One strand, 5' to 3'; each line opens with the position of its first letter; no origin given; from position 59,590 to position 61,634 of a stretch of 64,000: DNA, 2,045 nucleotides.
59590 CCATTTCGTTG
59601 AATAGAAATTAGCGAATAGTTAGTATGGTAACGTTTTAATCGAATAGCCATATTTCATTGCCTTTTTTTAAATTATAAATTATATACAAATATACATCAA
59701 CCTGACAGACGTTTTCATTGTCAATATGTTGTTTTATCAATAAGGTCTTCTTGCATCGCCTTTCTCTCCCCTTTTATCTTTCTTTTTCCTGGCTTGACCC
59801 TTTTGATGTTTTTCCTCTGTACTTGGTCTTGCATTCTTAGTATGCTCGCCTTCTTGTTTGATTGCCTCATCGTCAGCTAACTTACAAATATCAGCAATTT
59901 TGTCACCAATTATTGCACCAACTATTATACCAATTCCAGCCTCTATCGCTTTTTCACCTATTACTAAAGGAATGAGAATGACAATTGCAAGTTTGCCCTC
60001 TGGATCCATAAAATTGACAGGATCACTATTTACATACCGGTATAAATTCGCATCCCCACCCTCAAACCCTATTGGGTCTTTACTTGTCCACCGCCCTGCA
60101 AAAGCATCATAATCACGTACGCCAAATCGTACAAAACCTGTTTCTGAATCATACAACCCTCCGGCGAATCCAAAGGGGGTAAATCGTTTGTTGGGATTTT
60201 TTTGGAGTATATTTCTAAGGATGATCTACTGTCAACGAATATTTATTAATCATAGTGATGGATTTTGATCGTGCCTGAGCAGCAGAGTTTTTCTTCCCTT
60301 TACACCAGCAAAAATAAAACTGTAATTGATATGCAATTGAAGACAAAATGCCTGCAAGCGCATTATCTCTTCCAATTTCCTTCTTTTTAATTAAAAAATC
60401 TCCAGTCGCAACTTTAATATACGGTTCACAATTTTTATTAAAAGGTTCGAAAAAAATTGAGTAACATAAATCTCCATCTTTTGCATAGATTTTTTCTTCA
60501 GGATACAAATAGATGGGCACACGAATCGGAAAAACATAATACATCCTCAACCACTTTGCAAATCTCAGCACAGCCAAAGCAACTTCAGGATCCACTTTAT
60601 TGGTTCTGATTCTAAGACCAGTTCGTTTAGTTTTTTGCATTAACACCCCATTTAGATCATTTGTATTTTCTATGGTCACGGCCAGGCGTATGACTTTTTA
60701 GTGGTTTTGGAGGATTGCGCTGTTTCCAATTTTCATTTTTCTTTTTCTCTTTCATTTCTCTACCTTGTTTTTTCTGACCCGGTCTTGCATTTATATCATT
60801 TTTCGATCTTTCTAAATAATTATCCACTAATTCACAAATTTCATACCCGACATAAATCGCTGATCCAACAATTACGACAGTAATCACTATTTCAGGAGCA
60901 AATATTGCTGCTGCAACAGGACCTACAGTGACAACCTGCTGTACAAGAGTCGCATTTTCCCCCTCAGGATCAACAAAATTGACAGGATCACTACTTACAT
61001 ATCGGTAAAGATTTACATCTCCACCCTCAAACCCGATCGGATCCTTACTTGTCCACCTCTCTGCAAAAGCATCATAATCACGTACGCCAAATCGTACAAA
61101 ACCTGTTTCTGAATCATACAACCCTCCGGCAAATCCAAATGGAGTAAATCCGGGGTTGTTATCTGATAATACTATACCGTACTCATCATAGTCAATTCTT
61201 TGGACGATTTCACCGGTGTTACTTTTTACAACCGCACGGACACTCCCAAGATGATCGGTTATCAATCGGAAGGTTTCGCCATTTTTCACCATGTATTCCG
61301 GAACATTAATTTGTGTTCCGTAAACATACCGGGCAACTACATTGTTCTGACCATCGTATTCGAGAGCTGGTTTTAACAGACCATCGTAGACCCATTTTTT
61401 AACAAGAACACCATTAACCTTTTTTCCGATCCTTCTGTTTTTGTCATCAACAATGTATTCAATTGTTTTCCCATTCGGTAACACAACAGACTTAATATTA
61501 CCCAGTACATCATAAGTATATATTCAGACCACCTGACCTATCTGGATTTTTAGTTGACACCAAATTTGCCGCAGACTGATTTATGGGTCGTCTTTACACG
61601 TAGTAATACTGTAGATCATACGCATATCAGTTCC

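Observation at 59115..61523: rhs C-terminal toxin / immunity cassette array with a 190-bp direct repeat marking the recombination points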

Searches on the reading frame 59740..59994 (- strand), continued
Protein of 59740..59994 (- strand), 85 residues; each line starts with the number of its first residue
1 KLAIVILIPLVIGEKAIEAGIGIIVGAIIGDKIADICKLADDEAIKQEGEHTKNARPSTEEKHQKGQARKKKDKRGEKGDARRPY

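Call 91: search_protein_families(library=pfam, proteins=[L040:2-4141:+, L063:1-1596:+, L029:2035-2847:+, L032:3246-3881:+, L011:3413-4498:+, L035:461-4120:+], max_evalue=0.001)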
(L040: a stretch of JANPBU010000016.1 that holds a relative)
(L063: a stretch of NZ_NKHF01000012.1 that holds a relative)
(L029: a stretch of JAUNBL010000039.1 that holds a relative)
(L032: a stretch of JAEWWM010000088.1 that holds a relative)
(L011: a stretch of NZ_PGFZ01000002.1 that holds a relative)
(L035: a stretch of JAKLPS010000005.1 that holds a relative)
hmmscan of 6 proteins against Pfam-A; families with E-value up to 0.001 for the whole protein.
L040:2-4141:+ (1380 aa): 5 families
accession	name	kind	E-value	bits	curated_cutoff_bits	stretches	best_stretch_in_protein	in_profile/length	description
PF05593.20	RHS_repeat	-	2.2e-31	108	22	2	542-578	1-38/38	RHS Repeat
PF13385.13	Laminin_G_3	-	1.6e-24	87.2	27.6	1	107-264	4-151/151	Concanavalin A-like lectin/glucanases superfamily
PF07591.16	PT-HINT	-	1.5e-15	58.1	27.7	1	1206-1328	8-137/137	Pretoxin HINT domain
PF21300.2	LbR_Ice_bind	-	7.6e-10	39.2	30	1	955-1036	14-97/97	Grass antifreeze beta roll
PF05203.21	Hom_end_hint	-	0.00028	21.4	32.1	1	1193-1229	2-38/228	Hom_end-associated Hint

L063:1-1596:+ (532 aa): 2 families
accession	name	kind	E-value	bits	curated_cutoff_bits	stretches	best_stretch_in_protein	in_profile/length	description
PF07591.16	PT-HINT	-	1.2e-25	90.8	27.7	1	341-473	1-136/137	Pretoxin HINT domain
PF05593.20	RHS_repeat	-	0.00066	20.5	22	0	44-78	1-35/38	RHS Repeat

L029:2035-2847:+ (271 aa): 1 family
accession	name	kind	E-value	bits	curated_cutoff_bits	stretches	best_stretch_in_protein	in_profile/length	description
PF01471.23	PG_binding_1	-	5.7e-14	52.5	23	1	98-158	2-57/57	Putative peptidoglycan binding domain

L032:3246-3881:+ (212 aa): 0 families

L011:3413-4498:+ (362 aa): 2 families
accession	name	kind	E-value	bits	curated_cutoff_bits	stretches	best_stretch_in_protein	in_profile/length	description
PF25023.1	TEN_YD-shell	-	3.5e-15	55.6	50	1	145-223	788-866/909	Teneurin YD-shell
PF05593.20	RHS_repeat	-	2.6e-08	34.5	22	1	40-75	1-37/38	RHS Repeat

L035:461-4120:+ (1220 aa): 2 families
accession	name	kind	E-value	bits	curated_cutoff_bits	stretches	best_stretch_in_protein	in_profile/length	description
PF20041.5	DUF6443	-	2.8e-31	109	27.8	1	43-174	3-137/137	Domain of unknown function (DUF6443)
PF05593.20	RHS_repeat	-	3.9e-08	33.9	22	0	676-721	1-37/38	RHS Repeat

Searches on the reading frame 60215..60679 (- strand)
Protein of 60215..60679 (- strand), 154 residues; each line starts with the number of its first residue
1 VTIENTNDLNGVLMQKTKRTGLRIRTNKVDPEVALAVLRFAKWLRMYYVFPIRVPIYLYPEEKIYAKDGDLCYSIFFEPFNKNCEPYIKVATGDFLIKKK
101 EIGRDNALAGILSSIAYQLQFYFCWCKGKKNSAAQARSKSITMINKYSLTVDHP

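Call 3: search_protein_families(library=pfam, proteins=[window:60215-60679:-], max_evalue=0.1)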
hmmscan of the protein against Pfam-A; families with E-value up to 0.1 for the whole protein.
window:60215-60679:- (154 aa): 0 families

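Call 8: search_protein_families(library=ncbifam, proteins=[window:60215-60679:-], max_evalue=0.1)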
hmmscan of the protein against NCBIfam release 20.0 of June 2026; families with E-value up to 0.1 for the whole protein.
window:60215-60679:- (154 aa): 0 families

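Call 37: find_homologous_proteins(query=window:60215-60679:-, max_evalue=0.01)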
Query window:60215-60679:- (154 aa): 85 proteins with E <= 0.01 among 98 candidates.
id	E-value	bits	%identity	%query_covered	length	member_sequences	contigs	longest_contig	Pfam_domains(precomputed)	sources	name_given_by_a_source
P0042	9.1e-91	320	100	92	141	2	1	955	-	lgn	-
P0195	1.6e-39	153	51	95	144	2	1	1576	-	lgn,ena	-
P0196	1.5e-36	144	56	81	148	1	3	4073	-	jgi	jgi:DNA-directed RNA polymerase subunit L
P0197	2.2e-36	143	48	88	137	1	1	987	-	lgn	-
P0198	6.1e-36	142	50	92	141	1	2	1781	-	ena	-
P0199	4.5e-35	139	50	92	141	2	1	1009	-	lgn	-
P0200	6.1e-35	138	47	88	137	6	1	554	-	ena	-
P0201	1.7e-33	134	48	91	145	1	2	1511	-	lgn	-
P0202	2.3e-33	133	48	88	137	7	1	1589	-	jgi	jgi:hypothetical protein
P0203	3.2e-33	133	49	88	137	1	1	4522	-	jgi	jgi:hypothetical protein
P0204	9.9e-33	131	47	88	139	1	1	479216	-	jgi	jgi:hypothetical protein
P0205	1.2e-32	131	46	88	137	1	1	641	-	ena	-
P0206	1.4e-32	131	44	92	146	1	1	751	-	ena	-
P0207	2.8e-32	130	46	88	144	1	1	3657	-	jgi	jgi:hypothetical protein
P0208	9.0e-32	128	47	88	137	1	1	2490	-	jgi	jgi:hypothetical protein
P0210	6.9e-31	125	49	95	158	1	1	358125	-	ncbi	ncbi:hypothetical protein ACFDTO_17995 [Microbacteriaceae bacterium 4G12]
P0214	5.2e-30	122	44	88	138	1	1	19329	-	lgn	-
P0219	4.1e-29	119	46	90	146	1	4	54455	-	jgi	jgi:hypothetical protein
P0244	2.5e-25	107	47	88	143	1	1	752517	-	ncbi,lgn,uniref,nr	ncbi:hypothetical protein OMP38_32755 [Cohnella ginsengisoli]|uniref:Uncharacterized protein n=1 Tax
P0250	3.3e-24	103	38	90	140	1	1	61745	-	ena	-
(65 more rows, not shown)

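Call 38: find_encoding_contigs(protein=P0244, flank=4000, max_places=2)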
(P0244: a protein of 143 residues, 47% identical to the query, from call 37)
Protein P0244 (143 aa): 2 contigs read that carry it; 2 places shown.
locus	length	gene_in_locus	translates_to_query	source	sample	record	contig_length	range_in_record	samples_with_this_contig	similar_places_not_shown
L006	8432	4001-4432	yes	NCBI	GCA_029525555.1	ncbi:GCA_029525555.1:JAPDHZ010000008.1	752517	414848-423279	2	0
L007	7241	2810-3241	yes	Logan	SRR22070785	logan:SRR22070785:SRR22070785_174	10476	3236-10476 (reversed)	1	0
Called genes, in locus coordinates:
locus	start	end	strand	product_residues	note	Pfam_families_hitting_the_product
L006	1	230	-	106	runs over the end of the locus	PF02687:FtsX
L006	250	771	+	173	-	-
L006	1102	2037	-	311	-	PF00672:HAMP, PF00512:HisKA, PF02518:HATPase_c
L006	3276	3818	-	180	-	PF04264:YceI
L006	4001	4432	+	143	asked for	-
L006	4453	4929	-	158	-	-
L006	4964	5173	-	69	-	-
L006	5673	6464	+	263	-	-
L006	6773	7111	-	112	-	PF11009:BrxC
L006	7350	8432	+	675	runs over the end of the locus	PF00999:Na_H_Exchanger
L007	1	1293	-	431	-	?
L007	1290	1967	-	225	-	PF00072:Response_reg, PF00486:Trans_reg_C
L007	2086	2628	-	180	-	PF04264:YceI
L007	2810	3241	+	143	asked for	-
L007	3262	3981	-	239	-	-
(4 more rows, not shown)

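Call 39: find_encoding_contigs(protein=P0210, flank=4000, max_places=2)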
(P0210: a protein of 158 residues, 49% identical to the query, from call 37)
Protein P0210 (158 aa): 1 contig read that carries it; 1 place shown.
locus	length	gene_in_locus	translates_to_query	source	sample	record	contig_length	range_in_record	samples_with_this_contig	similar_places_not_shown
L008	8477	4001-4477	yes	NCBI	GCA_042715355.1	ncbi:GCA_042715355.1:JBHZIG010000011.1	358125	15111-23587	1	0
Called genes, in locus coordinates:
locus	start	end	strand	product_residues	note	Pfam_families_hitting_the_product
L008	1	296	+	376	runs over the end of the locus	PF05977:MFS_3 (weak), PF07690:MFS_1, PF12832:MFS_1_like, PF00083:Sugar_tr, PF07690:MFS_1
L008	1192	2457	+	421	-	PF14239:RRXRR, PF01844:HNH, PF14279:HNH_5 (weak)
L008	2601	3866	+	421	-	PF07690:MFS_1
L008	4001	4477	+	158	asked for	-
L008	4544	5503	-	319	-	PF08378:NERD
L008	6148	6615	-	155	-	PF01668:SmpB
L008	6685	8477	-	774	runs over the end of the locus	PF23459:S1_RRP5 (faint), PF22707:S1CSD-TOTE-2 (faint), PF08206:OB_RNB, PF17876:CSD2 (weak), PF08206:OB_RNB, PF17876:CSD2, PF00773:RNB, PF00575:S1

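Call 40: find_encoding_contigs(protein=P0219, flank=4000, max_places=2)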
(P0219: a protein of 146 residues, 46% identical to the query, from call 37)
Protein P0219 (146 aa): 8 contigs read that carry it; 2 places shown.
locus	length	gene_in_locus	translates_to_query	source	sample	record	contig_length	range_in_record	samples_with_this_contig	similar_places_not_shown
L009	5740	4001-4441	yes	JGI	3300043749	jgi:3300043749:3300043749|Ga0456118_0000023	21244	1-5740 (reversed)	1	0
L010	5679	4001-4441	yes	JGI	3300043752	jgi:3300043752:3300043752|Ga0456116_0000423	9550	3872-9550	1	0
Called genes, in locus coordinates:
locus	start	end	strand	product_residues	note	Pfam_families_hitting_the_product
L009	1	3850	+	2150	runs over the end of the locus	PF20148:DUF6531, PF25023:TEN_YD-shell, PF05593:RHS_repeat (weak), PF25023:TEN_YD-shell (weak), PF05593:RHS_repeat (weak), PF25023:TEN_YD-shell (weak), PF05593:RHS_repeat (weak), PF25023:TEN_YD-shell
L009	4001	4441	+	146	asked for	-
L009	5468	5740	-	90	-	?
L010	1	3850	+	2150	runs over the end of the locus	PF20148:DUF6531, PF25023:TEN_YD-shell, PF05593:RHS_repeat (weak), PF25023:TEN_YD-shell (weak), PF05593:RHS_repeat (weak), PF25023:TEN_YD-shell (weak), PF05593:RHS_repeat (weak), PF25023:TEN_YD-shell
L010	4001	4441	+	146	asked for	-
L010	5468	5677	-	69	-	?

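Call 62: find_encoding_contigs(protein=P0196, flank=3000, max_places=3)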
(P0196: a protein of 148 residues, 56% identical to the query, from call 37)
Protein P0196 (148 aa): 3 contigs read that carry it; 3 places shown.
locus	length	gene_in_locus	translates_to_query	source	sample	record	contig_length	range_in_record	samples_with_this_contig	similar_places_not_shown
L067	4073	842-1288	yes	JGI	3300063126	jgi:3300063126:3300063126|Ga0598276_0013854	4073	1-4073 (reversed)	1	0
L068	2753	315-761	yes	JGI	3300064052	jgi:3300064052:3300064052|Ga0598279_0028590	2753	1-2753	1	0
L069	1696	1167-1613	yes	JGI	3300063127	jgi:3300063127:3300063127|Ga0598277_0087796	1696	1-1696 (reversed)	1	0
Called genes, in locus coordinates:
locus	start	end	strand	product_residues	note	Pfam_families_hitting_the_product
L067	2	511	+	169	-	?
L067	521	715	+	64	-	-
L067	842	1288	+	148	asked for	-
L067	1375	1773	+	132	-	-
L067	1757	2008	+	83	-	-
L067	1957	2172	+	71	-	-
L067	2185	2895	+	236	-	-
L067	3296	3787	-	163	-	-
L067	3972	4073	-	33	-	?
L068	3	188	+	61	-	?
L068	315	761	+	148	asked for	-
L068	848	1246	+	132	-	-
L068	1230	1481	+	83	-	-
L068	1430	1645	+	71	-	-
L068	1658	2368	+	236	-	-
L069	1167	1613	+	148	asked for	-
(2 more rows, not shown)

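Call 63: find_encoding_contigs(protein=P0214, flank=3000, max_places=2)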
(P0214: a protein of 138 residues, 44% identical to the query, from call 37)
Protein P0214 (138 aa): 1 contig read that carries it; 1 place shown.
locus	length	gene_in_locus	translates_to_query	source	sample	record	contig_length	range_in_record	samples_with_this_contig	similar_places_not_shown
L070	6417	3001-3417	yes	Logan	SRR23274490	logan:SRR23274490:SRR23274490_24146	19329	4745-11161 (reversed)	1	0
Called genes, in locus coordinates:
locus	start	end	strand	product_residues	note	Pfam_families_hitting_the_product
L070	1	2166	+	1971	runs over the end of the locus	PF20148:DUF6531, PF05593:RHS_repeat, PF25023:TEN_YD-shell, PF05593:RHS_repeat (weak), PF25023:TEN_YD-shell, PF05593:RHS_repeat (weak), PF25023:TEN_YD-shell (weak), PF25275:Golvesin_C, +2 more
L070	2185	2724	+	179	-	PF15593:Imm42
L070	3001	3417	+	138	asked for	-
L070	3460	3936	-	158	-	PF07963:N_methyl (weak), PF08334:T2SSG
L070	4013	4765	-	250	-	PF06750:A24_N_bact, PF01478:Peptidase_A24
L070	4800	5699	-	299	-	PF21687:T2SSK_1st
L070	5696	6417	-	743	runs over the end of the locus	PF21305:type_II_gspD_N0, PF03958:Secretin_N, PF00263:Secretin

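Call 64: find_encoding_contigs(protein=P0250, flank=3000, max_places=2)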
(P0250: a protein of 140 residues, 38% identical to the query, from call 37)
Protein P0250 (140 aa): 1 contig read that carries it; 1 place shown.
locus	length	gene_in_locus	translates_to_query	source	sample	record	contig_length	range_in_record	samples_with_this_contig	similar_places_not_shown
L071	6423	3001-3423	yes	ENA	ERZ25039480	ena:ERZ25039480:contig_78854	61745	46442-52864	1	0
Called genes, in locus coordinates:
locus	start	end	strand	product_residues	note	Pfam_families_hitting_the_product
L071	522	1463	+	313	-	PF02771:Acyl-CoA_dh_N, PF02770:Acyl-CoA_dh_M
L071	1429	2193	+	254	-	PF00441:Acyl-CoA_dh_1, PF08028:Acyl-CoA_dh_2 (weak), PF22924:ACOX_C_alpha1 (weak), PF12806:Acyl-CoA_dh_C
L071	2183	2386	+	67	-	PF12806:Acyl-CoA_dh_C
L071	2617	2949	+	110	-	PF14357:DUF4404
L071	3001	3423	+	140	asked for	-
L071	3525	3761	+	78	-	-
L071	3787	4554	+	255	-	PF00561:Abhydrolase_1, PF12146:Hydrolase_4 (faint), PF12697:Abhydrolase_6 (weak)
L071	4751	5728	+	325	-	PF00005:ABC_tran, PF13304:AAA_21 (faint), PF13732:DrrA1-3_C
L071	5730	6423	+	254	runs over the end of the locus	PF01061:ABC2_membrane, PF12698:ABC2_membrane_3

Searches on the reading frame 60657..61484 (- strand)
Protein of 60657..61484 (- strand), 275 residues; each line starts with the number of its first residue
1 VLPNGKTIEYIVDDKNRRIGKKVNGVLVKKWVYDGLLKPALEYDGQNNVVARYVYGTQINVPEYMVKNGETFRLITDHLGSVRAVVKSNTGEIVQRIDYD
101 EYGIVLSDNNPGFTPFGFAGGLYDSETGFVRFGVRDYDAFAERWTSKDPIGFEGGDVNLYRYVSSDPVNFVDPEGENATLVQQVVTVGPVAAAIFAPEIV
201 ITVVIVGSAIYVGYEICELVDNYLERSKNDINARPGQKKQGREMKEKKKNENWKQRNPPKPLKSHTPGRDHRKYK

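Call 3: search_protein_families(library=pfam, proteins=[window:60657-61484:-], max_evalue=0.1)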
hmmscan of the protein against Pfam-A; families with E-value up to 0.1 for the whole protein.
window:60657-61484:- (275 aa): 1 family
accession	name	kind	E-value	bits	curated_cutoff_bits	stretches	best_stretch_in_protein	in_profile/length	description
PF25023.1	TEN_YD-shell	-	2.1e-14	53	50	1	5-168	720-891/909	Teneurin YD-shell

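Call 8: search_protein_families(library=ncbifam, proteins=[window:60657-61484:-], max_evalue=0.1)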
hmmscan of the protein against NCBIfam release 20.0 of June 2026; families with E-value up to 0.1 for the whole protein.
window:60657-61484:- (275 aa): 2 families
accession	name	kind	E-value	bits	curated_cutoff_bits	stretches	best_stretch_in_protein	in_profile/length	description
TIGR03696.1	Rhs_assc_core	domain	2e-20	73.1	32.5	1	99-175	1-75/76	RHS repeat-associated core domain-containing protein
NF041261.1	RHS_core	equivalog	7.5e-10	37.3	2000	1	75-175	1161-1260/1261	RHS element core protein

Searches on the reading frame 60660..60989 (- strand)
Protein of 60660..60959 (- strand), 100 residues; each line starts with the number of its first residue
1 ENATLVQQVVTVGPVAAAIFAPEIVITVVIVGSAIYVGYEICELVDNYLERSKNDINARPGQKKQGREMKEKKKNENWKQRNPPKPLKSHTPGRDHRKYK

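Call 26: search_protein_families(library=pfam, proteins=[window:60660-60959:-], max_evalue=10)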
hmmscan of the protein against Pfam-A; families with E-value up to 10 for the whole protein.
seq(100 aa): 2 families
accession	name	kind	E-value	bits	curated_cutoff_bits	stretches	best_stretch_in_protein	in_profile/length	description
PF05661.17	DUF808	-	0.064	12.8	28.4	1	7-73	72-139/302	Protein of unknown function (DUF808)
PF05552.17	MS_channel_1st_1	-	0.11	12.8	22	1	20-53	13-46/50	Mechanosensitive ion channel, conserved TM helix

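Call 67: find_related_loci(query=A6, collection=metagenome_contigs, flank=2500)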
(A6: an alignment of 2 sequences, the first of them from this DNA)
Query A6 (110 aa) in metagenome_contigs; peptide patterns used: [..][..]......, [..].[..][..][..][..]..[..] (x = any residue, [..] = any of these).
600 stretches matched a pattern (row limit reached: there are more); 39 encode a relative of the query (tblastn E <= 1e-3); 39 distinct loci.
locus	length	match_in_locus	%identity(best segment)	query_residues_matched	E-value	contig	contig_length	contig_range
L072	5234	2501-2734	48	24-109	1e-19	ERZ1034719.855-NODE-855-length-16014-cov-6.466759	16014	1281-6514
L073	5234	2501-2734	47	24-109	4e-19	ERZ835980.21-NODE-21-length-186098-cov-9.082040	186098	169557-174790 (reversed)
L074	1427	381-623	45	20-109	6e-19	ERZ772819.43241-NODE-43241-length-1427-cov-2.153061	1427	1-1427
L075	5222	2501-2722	49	20-109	2e-18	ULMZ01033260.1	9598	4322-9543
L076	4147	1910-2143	47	24-109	2e-18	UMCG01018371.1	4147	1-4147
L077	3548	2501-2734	46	24-109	1e-17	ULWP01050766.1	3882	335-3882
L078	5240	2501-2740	41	14-109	1e-17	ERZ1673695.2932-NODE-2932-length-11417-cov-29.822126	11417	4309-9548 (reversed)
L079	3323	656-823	61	59-109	9e-17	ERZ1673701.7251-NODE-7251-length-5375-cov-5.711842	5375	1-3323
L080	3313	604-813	51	41-109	3e-16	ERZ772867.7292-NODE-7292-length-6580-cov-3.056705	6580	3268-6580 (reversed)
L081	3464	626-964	40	1-110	5e-16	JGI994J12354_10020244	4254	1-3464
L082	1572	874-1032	65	60-109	1e-14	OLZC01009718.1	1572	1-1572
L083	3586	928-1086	63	60-109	3e-14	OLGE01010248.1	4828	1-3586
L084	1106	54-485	31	1-108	1e-13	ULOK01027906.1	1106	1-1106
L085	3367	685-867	54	56-109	9e-13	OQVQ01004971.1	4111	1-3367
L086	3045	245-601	39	1-108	6e-12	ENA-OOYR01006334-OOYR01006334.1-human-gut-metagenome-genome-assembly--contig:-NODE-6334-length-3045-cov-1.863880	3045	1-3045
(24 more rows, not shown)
